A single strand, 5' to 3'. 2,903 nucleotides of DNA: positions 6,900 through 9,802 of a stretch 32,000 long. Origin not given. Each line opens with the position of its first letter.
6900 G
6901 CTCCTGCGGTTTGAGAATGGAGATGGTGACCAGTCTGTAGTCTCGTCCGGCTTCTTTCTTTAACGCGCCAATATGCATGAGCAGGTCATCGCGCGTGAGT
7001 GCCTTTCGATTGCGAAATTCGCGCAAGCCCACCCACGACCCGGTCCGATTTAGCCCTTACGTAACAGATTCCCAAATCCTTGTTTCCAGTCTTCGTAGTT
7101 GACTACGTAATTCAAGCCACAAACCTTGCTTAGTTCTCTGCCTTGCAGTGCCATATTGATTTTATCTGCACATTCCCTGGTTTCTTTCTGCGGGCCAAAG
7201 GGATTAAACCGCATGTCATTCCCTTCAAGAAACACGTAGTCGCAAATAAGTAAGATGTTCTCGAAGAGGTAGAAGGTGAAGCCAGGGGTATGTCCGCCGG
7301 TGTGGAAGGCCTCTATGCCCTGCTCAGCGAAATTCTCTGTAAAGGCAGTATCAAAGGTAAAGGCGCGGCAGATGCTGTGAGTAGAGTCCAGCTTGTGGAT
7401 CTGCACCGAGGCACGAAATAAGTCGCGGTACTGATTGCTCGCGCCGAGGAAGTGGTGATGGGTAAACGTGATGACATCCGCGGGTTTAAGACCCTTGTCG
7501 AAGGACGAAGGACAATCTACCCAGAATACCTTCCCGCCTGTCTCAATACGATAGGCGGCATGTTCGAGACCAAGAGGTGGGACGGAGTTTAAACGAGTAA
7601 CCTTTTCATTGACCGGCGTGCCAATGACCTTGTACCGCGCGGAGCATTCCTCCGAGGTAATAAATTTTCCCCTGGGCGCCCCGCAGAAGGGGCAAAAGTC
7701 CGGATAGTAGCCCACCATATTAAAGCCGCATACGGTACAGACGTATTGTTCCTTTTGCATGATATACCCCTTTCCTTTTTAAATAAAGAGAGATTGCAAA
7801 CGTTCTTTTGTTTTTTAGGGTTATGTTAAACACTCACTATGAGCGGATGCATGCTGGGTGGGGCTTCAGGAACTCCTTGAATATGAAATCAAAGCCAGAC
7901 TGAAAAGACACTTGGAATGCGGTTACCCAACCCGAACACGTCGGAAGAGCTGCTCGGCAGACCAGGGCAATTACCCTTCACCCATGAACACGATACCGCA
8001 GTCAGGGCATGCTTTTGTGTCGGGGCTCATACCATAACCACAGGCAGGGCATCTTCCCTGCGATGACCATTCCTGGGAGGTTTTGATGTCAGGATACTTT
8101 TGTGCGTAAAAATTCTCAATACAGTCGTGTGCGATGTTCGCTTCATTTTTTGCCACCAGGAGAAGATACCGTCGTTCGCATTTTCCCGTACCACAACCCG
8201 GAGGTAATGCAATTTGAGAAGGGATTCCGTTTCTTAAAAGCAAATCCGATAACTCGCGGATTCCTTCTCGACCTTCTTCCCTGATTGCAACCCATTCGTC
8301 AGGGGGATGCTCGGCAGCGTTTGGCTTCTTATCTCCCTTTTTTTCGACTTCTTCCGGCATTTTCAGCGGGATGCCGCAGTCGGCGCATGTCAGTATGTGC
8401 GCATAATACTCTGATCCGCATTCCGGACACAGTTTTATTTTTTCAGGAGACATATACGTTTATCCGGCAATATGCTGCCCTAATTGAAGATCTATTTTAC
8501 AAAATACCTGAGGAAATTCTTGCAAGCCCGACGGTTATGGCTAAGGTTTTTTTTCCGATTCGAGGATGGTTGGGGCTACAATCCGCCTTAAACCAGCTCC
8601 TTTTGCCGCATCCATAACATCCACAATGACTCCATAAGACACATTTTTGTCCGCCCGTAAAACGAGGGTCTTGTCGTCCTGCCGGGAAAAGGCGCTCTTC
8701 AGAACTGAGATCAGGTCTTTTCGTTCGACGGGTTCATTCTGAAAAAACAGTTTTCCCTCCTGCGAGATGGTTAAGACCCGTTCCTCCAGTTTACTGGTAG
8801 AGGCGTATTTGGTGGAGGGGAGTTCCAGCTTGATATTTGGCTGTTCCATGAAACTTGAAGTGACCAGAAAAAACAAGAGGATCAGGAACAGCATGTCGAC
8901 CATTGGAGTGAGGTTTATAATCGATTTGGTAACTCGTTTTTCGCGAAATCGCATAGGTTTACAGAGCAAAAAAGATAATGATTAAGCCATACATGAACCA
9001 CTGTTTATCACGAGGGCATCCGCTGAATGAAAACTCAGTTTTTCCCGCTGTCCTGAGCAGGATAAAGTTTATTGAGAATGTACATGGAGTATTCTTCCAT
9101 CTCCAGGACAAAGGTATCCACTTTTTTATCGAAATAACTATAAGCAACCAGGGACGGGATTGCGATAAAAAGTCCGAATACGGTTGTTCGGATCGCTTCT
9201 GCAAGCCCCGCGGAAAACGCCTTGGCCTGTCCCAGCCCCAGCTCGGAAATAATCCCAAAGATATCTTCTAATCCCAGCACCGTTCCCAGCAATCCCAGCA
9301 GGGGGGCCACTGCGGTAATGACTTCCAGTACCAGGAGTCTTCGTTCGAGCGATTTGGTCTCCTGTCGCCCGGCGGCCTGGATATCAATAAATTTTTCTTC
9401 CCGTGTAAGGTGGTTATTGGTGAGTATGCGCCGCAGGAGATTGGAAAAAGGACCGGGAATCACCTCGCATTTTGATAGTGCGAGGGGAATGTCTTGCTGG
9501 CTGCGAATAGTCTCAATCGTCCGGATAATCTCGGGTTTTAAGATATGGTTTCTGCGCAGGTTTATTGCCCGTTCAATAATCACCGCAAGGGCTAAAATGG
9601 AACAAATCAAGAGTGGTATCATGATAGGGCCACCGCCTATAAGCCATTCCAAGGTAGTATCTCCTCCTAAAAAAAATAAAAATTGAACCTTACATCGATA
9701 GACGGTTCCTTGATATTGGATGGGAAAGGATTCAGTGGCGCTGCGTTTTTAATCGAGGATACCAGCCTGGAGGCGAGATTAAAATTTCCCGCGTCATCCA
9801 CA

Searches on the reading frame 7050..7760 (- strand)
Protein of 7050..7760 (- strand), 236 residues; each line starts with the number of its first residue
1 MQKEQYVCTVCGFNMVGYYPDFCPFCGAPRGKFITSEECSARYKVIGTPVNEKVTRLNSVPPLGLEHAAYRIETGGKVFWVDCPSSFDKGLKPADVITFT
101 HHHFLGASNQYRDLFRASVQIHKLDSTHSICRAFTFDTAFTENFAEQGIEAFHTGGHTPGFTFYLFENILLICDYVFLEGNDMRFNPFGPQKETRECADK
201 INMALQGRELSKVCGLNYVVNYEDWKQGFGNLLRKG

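Call 92: search_protein_families(library=pfam, proteins=[window:7050-7760:-], max_evalue=0.00001)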
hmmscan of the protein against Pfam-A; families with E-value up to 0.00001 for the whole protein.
window:7050-7760:- (236 aa): 1 family
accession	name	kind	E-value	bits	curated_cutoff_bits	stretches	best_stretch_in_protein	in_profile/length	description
PF21349.2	RUBY_RBDX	-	6.3e-06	26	26.5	1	6-33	1-29/30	Rubrerythrin, rubredoxin-like domain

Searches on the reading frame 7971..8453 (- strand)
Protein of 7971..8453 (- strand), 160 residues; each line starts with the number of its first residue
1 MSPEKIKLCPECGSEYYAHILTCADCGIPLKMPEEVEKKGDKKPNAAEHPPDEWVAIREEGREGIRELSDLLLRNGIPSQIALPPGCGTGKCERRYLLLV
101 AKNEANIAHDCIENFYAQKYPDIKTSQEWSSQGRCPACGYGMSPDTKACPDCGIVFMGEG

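Call 92: search_protein_families(library=pfam, proteins=[window:7971-8453:-], max_evalue=0.00001)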
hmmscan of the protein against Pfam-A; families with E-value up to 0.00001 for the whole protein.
window:7971-8453:- (160 aa): 1 family
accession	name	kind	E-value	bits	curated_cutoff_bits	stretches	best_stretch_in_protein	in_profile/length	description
PF12773.13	DZR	-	3.7e-06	27.5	27.3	0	132-153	24-45/45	Double zinc ribbon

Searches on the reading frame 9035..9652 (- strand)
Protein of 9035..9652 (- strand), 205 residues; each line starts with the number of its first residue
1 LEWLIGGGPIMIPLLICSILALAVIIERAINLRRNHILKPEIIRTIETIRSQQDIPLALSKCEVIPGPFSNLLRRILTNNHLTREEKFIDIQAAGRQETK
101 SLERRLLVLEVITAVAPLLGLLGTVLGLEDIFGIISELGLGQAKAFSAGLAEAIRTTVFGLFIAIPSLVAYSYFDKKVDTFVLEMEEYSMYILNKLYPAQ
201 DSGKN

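Call 92: search_protein_families(library=pfam, proteins=[window:9035-9652:-], max_evalue=0.00001)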
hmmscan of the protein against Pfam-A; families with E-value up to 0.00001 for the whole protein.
window:9035-9652:- (205 aa): 1 family
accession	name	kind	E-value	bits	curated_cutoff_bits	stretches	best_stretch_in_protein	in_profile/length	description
PF01618.21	MotA_ExbB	-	7.8e-25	87.5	22.9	1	83-186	22-126/127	MotA/TolQ/ExbB proton channel family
